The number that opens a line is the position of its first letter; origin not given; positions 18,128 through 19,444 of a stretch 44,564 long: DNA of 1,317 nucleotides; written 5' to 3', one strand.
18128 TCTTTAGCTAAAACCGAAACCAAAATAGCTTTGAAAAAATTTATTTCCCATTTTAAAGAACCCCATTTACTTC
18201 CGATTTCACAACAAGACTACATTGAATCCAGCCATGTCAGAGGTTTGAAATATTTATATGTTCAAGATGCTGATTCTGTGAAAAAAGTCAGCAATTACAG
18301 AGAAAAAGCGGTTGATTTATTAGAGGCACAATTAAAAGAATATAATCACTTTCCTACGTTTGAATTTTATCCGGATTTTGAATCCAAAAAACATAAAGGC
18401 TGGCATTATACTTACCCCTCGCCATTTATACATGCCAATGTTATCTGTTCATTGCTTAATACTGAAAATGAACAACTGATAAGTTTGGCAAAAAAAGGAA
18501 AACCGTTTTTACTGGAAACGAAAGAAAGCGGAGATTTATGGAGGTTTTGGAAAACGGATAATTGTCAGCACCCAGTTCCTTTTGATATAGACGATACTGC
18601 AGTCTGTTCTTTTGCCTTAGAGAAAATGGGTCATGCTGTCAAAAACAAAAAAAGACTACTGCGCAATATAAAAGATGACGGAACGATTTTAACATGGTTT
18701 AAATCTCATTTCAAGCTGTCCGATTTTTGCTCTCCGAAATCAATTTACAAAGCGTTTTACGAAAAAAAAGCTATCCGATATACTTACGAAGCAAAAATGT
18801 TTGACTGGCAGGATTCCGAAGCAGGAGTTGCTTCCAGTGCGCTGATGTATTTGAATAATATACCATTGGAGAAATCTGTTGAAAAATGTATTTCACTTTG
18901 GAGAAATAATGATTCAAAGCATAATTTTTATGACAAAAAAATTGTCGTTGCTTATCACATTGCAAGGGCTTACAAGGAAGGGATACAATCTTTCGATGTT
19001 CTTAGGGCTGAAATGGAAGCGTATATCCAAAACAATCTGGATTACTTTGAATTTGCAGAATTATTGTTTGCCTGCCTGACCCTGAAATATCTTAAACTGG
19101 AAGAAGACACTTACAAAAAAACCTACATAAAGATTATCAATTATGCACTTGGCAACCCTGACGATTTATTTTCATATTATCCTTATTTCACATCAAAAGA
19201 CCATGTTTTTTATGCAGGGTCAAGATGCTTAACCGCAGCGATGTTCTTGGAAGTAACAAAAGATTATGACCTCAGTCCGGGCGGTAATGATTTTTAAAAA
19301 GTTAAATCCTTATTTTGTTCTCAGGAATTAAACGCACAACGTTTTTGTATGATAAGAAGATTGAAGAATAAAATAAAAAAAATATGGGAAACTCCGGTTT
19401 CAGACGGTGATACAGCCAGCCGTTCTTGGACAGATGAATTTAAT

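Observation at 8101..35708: Hybrid accessory locus: Wzm/Wzt glycan-export genes combined with a terpenoid-type oxidative tailoring block and HTTM/LMF membrane proteins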

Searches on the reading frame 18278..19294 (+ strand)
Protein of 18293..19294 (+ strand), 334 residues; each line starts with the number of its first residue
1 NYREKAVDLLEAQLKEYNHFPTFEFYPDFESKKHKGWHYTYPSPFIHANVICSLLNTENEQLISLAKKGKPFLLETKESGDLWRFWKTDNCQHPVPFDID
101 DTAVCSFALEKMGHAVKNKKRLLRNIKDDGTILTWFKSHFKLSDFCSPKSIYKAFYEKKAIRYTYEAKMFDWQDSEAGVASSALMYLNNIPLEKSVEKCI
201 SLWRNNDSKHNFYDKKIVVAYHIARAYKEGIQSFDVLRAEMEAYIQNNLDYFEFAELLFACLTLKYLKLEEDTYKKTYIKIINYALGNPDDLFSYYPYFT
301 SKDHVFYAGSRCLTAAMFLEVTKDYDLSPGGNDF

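Call 25: search_solved_structures(query=window:18293-19294:+, max_evalue=10)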
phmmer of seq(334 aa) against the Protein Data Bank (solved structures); distinct sequences matched with E-value up to 10: 0.

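Call 34: predict_structure(alignment_id=A3)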
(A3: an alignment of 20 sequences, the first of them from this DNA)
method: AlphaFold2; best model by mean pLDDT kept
length: 339 residues; sequences in the alignment: 20
mean_pLDDT: 90.4   pTM: 0.91
mean pLDDT of the five models: 90.4, 90.3, 90.2, 89.4, 89.4
residues with pLDDT >= 90: 244; 70-90: 72; 50-70: 16; < 50: 7
segments of 3 or more residues with pLDDT < 50: 145-148
pLDDT, mean of each block of 10 residues (from residue 1): 89 97 96 87 91 98 96 97 91 84 96 98 94 95 58 74 87 90 97 96 96 78 97 98 98 96 98 95 93 83 89 95 93 53
secondary structure, 60 per line:
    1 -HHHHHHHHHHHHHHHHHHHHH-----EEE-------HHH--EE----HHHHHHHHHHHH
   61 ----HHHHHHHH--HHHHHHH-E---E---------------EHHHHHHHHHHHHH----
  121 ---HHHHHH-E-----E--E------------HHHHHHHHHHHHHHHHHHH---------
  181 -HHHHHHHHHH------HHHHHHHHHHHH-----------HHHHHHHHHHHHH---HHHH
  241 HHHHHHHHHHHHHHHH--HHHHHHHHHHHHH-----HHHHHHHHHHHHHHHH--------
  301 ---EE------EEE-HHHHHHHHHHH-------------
elements in order: H2-22 E28-30 H49-60 H65-72 H75-81 H104-116 H124-129 H153-171 H182-191 H198-209 H221-233 H237-256 H259-271 H277-292 E312-314 H316-326

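Call 36: fold_search(model_id=the predicted structure, library=pdb)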
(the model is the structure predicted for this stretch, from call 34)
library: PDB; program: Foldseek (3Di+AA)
matches with E <= 10: 297; with E <= 0.001: 22
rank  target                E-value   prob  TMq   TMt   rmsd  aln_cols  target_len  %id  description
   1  9mhs_A                5.2e-08  1.00  0.69  0.51   3.8       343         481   15  Drimenol synthase (released 2025-07-16)
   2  9mhs_B                9.7e-08  1.00  0.69  0.48   3.8       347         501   15  Drimenol synthase (released 2025-07-16)
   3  9mlo_B                1.0e-07  1.00  0.69  0.49   3.9       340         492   15  Drimenol Synthase - Farnesyl Thiol Complex (released 2025-07-16)
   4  9m7e_B                1.2e-07  1.00  0.70  0.48   3.7       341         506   14  Crystal structure of AsDMS D333N mutant in complex with drimenyl phosphate (released 2025-09-10)
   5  9m7f_B                1.2e-07  1.00  0.69  0.46   3.9       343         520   15  Crystal structure of AsDMS D333N mutant in complex with farnesyl pyrophosphate (released 2025-09-10)
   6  9mlo_A                1.3e-07  1.00  0.68  0.48   4.2       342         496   15  Drimenol Synthase - Farnesyl Thiol Complex (released 2025-07-16)
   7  9m7f_A                1.4e-07  1.00  0.70  0.48   3.6       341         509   14  Crystal structure of AsDMS D333N mutant in complex with farnesyl pyrophosphate (released 2025-09-10)
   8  9m7d_A                1.4e-07  1.00  0.71  0.48   3.5       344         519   14  Crystal structure of AsDMS D333N mutant (released 2025-09-10)
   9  9m7d_B                1.6e-07  1.00  0.68  0.47   3.9       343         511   14  Crystal structure of AsDMS D333N mutant (released 2025-09-10)
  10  9m7e_A                3.1e-07  1.00  0.68  0.47   3.9       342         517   14  Crystal structure of AsDMS D333N mutant in complex with drimenyl phosphate (released 2025-09-10)
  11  6ij1                  4.2e-06  1.00  0.66  0.67   4.8       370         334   12  Crystal structure of a protein from Actinoplanes (released 2019-09-11)
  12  1sqc                  2.6e-04  1.00  0.51  0.30   8.3       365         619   13  SQUALENE-HOPENE-CYCLASE FROM ALICYCLOBACILLUS ACIDOCALDARIUS (released 1997-12-17)
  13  8pak_A                2.8e-04  1.00  0.61  0.60   6.6       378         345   15  Crystal Structure of a Squalene-Hopene Cyclase from Cystobacter fuscus (released 2024-06-26)
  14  6sbb_A                3.6e-04  1.00  0.60  0.59   7.5       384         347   13  Structure of type II terpene cyclase MstE from Scytonema (apo) (released 2020-07-15)
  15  8pak_B                4.3e-04  1.00  0.62  0.61   6.1       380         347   14  Crystal Structure of a Squalene-Hopene Cyclase from Cystobacter fuscus (released 2024-06-26)
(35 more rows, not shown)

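Call 39: search_solved_structures(query=A3, max_evalue=10, show_alignments=3)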
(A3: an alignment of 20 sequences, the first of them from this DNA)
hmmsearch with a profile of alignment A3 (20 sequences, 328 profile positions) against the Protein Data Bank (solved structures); distinct sequences matched with E-value up to 10: 8.
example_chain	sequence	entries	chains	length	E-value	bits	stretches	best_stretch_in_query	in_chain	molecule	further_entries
4kei_A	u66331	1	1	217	0.81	11.9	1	74-133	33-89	Ryanodine receptor 2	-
3im6_A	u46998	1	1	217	0.82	11.9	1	74-133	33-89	Cardiac Ca2+ release channel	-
4kek_A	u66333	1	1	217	0.82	11.9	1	74-133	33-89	Ryanodine receptor 2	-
4kej_A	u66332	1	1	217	0.82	11.9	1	74-133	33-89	Ryanodine receptor 2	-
3im5_A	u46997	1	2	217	0.82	11.9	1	74-133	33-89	Cardiac Ca2+ release channel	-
2mc2_A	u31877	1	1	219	0.83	11.9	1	74-133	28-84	Ryanodine receptor 2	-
3im7_A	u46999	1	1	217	1.5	11.1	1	74-133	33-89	Cardiac Ca2+ release channel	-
1ryq_A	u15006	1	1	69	1.9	10.7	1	290-321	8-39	DNA-directed RNA polymerase, subunit e''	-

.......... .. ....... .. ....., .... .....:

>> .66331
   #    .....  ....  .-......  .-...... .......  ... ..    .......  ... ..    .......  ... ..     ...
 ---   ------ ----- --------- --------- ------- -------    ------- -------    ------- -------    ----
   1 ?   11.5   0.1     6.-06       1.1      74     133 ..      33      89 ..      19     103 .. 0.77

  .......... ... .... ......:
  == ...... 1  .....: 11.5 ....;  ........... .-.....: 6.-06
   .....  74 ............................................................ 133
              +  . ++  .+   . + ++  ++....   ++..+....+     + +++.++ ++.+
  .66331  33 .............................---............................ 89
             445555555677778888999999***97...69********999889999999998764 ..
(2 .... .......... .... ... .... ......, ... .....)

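Call 66: search_protein_representatives(alignment_id=A3)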
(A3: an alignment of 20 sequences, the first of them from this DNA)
Query: 20 sequences, 328 profile positions. Proteins with E-value up to 0.001 (for the whole library): 905; up to 1e-10: 453; up to 1e-30: 62. The best 150 are listed.
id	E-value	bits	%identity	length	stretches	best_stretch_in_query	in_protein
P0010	1.0e-136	471.8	-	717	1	4-328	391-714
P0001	3.6e-131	453.6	-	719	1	2-328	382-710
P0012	3.0e-130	450.5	-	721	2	3-328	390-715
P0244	3.4e-126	437.2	-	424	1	4-328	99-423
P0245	1.4e-125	435.2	-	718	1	2-328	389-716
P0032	2.7e-124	431.0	-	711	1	2-328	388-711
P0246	1.6e-119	415.3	-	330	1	14-328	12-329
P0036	3.5e-117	407.6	-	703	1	2-326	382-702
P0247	1.2e-105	369.7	-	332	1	2-325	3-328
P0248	4.9e-103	361.1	-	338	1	3-328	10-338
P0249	6.5e-101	354.1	-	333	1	11-324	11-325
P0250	3.3e-94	332.1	-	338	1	4-328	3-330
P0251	3.8e-90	318.7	-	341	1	3-326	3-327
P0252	3.3e-88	312.4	-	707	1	4-328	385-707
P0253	7.9e-86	304.6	-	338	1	2-326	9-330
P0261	4.5e-71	256.1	-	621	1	7-327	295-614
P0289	2.9e-35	138.4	-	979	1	3-325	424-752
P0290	5.2e-35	137.5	-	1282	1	5-325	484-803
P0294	1.9e-33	132.3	-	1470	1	5-325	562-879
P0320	2.3e-26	109.1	-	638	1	4-284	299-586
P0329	5.3e-26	107.9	-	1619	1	8-326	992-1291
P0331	7.8e-26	107.4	-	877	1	45-326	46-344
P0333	7.9e-26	107.3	-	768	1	4-328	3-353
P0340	4.3e-25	104.9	-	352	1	3-327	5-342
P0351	2.5e-24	102.4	-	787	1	3-325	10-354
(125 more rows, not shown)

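Call 67: search_protein_families(library=pfam, proteins=[P0261, P0289, P0290, P0294, P0329, P0333, P0351, P0331, P0320, P0340], max_evalue=0.01)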
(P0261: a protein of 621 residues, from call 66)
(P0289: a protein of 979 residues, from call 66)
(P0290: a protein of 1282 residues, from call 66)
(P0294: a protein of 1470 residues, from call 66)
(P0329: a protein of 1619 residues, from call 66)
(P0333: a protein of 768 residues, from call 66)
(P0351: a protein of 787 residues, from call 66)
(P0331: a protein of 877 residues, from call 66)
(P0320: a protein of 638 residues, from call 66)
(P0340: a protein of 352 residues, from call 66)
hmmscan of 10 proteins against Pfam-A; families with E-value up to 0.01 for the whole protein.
P0261 (621 aa): 1 family
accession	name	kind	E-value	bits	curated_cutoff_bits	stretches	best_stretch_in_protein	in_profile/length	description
PF05721.19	PhyH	-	7.6e-18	66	22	1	40-206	40-213/213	Phytanoyl-CoA dioxygenase (PhyH)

P0289 (979 aa): 20 families
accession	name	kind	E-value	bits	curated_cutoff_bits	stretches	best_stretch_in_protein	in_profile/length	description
PF01040.23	UbiA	-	6.6e-23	81.7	34.2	1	79-309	9-229/250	UbiA prenyltransferase family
PF13414.12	TPR_11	-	1.7e-22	79.3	26.8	3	889-926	1-38/42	TPR repeat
PF00515.34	TPR_1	-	2.1e-18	65.7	27.8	2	917-949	2-34/34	Tetratricopeptide repeat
PF13431.12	TPR_17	-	9.5e-17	60.3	24.4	3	938-969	1-32/34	Tetratricopeptide repeat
PF07719.23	TPR_2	-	7.1e-15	54.3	27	2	917-949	2-34/34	Tetratricopeptide repeat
PF14559.12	TPR_19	-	2.5e-14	53.8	25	3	892-949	1-58/68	Tetratricopeptide repeat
PF13432.12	TPR_16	-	1.3e-13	51.5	32.7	2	886-949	1-64/65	Tetratricopeptide repeat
PF13428.12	TPR_14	-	4.2e-13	49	23.5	2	884-924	3-43/44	Tetratricopeptide repeat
PF13181.12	TPR_8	-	1.4e-09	37.8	25.7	0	917-949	2-34/34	Tetratricopeptide repeat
PF13424.12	TPR_12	-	1.3e-07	32.1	30.1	2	883-945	4-74/77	Tetratricopeptide repeat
PF13174.12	TPR_6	-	1.1e-05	26.2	26.3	0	920-948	4-32/33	Tetratricopeptide repeat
PF13243.12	SQHop_cyclase_C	-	3.7e-05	23.3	26.1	0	582-723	55-178/319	Squalene-hopene cyclase C-terminal domain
PF12895.13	ANAPC3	-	5.5e-05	23.8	27.2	1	880-941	21-81/82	Anaphase-promoting complex, cyclosome, subunit 3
PF13176.12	TPR_7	-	5.6e-05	23.4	27.9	0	920-946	3-29/36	Tetratricopeptide repeat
PF24575.1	TPR_Slam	-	6.8e-05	23.7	35.2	1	867-928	33-93/104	Surface lipoprotein assembly modifier, N-terminal TPR repeats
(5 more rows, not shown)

P0290 (1282 aa): 5 families
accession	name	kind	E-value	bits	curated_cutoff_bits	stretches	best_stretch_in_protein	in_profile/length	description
PF05721.19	PhyH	-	3.1e-23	83.6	22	2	831-1018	2-211/213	Phytanoyl-CoA dioxygenase (PhyH)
PF01040.23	UbiA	-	1.9e-21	77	34.2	1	151-377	13-227/250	UbiA prenyltransferase family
PF19220.6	Rod_CreS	-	0.00016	21.3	100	1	1101-1270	2-169/359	Crescentin, rod domain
PF13243.12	SQHop_cyclase_C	-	0.00054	19.5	26.1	0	755-807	265-318/319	Squalene-hopene cyclase C-terminal domain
PF13759.12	2OG-FeII_Oxy_5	-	0.008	17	27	0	991-1021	68-98/101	Putative 2OG-Fe(II) oxygenase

P0294 (1470 aa): 23 families
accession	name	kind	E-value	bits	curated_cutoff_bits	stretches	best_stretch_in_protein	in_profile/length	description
PF05721.19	PhyH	-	1.3e-30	107.7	22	2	908-1098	2-211/213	Phytanoyl-CoA dioxygenase (PhyH)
PF13414.12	TPR_11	-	1.1e-29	102.3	26.8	4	1375-1415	1-41/42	TPR repeat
PF00515.34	TPR_1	-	2.3e-23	81.4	27.8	3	1403-1435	2-34/34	Tetratricopeptide repeat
PF01040.23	UbiA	-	1.2e-22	80.9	34.2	1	223-447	13-227/250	UbiA prenyltransferase family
PF07719.23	TPR_2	-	2.4e-22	77.6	27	3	1369-1401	2-34/34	Tetratricopeptide repeat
PF13432.12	TPR_16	-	1.8e-20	73.4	32.7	3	1406-1468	1-63/65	Tetratricopeptide repeat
PF13428.12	TPR_14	-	8.7e-16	57.3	23.5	2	1369-1410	2-43/44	Tetratricopeptide repeat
PF13431.12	TPR_17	-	1.4e-15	56.6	24.4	2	1391-1422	2-33/34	Tetratricopeptide repeat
PF14559.12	TPR_19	-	6e-15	55.8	25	3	1378-1422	1-45/68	Tetratricopeptide repeat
PF13181.12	TPR_8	-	1.4e-13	50.3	25.7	1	1403-1435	2-34/34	Tetratricopeptide repeat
PF13176.12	TPR_7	-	9.7e-12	44.4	27.9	2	1406-1434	3-31/36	Tetratricopeptide repeat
PF13424.12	TPR_12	-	2.5e-09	37.6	30.1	1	1370-1431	5-74/77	Tetratricopeptide repeat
PF13174.12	TPR_6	-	2e-08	34.7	26.3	1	1405-1434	3-32/33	Tetratricopeptide repeat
PF23914.1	TPR_CcmH_CycH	-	4.4e-07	30.3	42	2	1354-1428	70-147/158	Cytochrome c-type biogenesis protein H TPR domain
PF13371.12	TPR_9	-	6.9e-06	26.4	35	1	1375-1438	2-65/73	Tetratricopeptide repeat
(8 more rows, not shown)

P0329 (1619 aa): 16 families
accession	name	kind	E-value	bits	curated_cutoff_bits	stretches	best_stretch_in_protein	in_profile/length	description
PF05345.18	He_PIG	-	5e-84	277.3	24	7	896-982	2-95/96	Putative Ig domain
PF25275.1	Golvesin_C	-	2e-55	186.9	31.6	2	1486-1616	1-131/132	Golvesin C-terminal domain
PF17963.7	Big_9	-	7.2e-43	145.8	23.6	7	1389-1463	1-77/89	Bacterial Ig domain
PF18911.6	PKD_4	-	6.4e-21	74.6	27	2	893-973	1-77/85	PKD domain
PF17892.7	Cadherin_5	-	2.4e-11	43.8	26.5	0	205-258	31-85/98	Cadherin-like domain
PF00630.25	Filamin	-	1.1e-08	36.2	26.9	0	384-445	20-75/93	Filamin/ABP280 repeat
PF08292.18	RNA_pol_Rbc25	-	4.1e-08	34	25.1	0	930-992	29-77/121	RNA polymerase III subunit Rpc25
PF17803.7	Cadherin_4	-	1.9e-07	31.9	25.1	1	1380-1429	2-54/71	Bacterial cadherin-like domain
PF08450.18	SGL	-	2.6e-06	27.7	26.3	1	743-848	114-223/246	SMP-30/Gluconolactonase/LRE-like region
PF24684.1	Vgb_lyase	-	3.3e-06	26.6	50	1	641-840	12-212/290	Virginiamycin B lyase family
PF00801.26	PKD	-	2.4e-05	24.7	23.5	0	904-968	9-69/80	PKD domain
PF12218.14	End_N_terminal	-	0.00041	20.4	26.3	0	192-249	9-63/67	N terminal extension of bacteriophage endosialidase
PF08577.16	PI31_Prot_C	-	0.00092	20.8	28.2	0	212-231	54-72/74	PI31 proteasome regulator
PF00028.23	Cadherin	-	0.0012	19.7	28.8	0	1407-1479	15-93/93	Cadherin domain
PF02010.21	REJ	-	0.0012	18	25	0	1451-1486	52-87/452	REJ domain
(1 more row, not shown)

P0333 (768 aa): 2 families
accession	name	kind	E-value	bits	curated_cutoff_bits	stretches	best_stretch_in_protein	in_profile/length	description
PF00067.27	p450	-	9.5e-35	120.7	22.8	1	398-725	36-431/462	Cytochrome P450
PF13243.12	SQHop_cyclase_C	-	0.0045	16.5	26.1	0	297-323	152-178/319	Squalene-hopene cyclase C-terminal domain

P0351 (787 aa): 2 families
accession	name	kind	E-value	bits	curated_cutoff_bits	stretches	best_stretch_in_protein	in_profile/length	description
PF00067.27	p450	-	2.3e-21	76.6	22.8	1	656-761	324-436/462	Cytochrome P450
PF13243.12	SQHop_cyclase_C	-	0.00038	20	26.1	0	285-339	246-302/319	Squalene-hopene cyclase C-terminal domain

P0331 (877 aa): 2 families
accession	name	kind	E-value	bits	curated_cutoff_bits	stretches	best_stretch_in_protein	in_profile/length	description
PF01040.23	UbiA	-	1.8e-09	37.7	34.2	1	564-799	4-233/250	UbiA prenyltransferase family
PF13243.12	SQHop_cyclase_C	-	0.0055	16.2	26.1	0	51-88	189-226/319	Squalene-hopene cyclase C-terminal domain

P0320 (638 aa): 6 families
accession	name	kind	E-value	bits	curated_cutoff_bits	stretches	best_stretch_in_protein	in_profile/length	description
PF05721.19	PhyH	-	5.1e-15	56.8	22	1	94-207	93-211/213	Phytanoyl-CoA dioxygenase (PhyH)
PF13243.12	SQHop_cyclase_C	-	7.2e-05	22.4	26.1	0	566-615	249-298/319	Squalene-hopene cyclase C-terminal domain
PF00432.27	Prenyltrans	-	0.00074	19.5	26.5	1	497-606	5-124/304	Prenyltransferase alpha-alpha toroid domain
PF07678.20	TED_complement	-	0.00075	19.1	22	0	302-379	115-188/312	A-macroglobulin TED domain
PF01122.25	Cobalamin_bind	-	0.0011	18.5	25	1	539-586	208-254/317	Eukaryotic cobalamin-binding protein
PF13249.12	SQHop_cyclase_N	-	0.0036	17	26.2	0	548-603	6-67/291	Squalene-hopene cyclase N-terminal domain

P0340 (352 aa): 1 family
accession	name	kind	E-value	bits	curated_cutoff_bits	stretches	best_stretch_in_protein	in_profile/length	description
PF01731.26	Arylesterase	-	0.0045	17.6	21.3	0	152-192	17-57/86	Arylesterase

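Call 68: find_encoding_contigs(protein=P0294, flank=10000, max_places=2)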
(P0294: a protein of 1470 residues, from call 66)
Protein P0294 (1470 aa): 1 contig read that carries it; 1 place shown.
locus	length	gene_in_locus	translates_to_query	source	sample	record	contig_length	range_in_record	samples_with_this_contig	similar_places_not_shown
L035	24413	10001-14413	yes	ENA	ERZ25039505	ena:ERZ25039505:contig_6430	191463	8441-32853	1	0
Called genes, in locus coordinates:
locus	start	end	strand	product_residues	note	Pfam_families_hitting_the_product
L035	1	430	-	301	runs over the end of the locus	-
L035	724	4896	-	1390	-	PF00534:Glycos_transf_1, PF13692:Glyco_trans_1_4, PF00535:Glycos_transf_2, PF10111:Glyco_tranf_2_2 (faint), PF13641:Glyco_tranf_2_3 (faint), PF00535:Glycos_transf_2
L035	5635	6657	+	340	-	PF00535:Glycos_transf_2, PF10111:Glyco_tranf_2_2, PF13641:Glyco_tranf_2_3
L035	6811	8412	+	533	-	PF00501:AMP-binding, PF13193:AMP-binding_C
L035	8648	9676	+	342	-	PF00975:Thioesterase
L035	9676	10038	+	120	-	-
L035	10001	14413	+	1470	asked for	PF05721:PhyH, PF01040:UbiA, PF05721:PhyH, PF13414:TPR_11, PF13432:TPR_16, PF14559:TPR_19, PF13414:TPR_11, PF13432:TPR_16, +15 more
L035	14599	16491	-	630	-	PF00534:Glycos_transf_1, PF13692:Glyco_trans_1_4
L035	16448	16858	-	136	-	-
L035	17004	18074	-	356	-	PF14239:RRXRR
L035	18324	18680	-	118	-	PF02452:PemK_toxin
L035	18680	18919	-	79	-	-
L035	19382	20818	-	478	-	PF00515:TPR_1 (faint), PF07719:TPR_2 (faint), PF13176:TPR_7 (faint), PF13181:TPR_8 (faint), PF13414:TPR_11 (faint), PF00685:Sulfotransfer_1, PF13469:Sulfotransfer_3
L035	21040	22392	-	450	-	PF13476:AAA_23 (weak), PF00005:ABC_tran, PF14524:Wzt_C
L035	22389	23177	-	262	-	PF01061:ABC2_membrane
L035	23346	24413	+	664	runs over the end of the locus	PF00535:Glycos_transf_2, PF10111:Glyco_tranf_2_2, PF13439:Glyco_transf_4, PF00534:Glycos_transf_1, PF13692:Glyco_trans_1_4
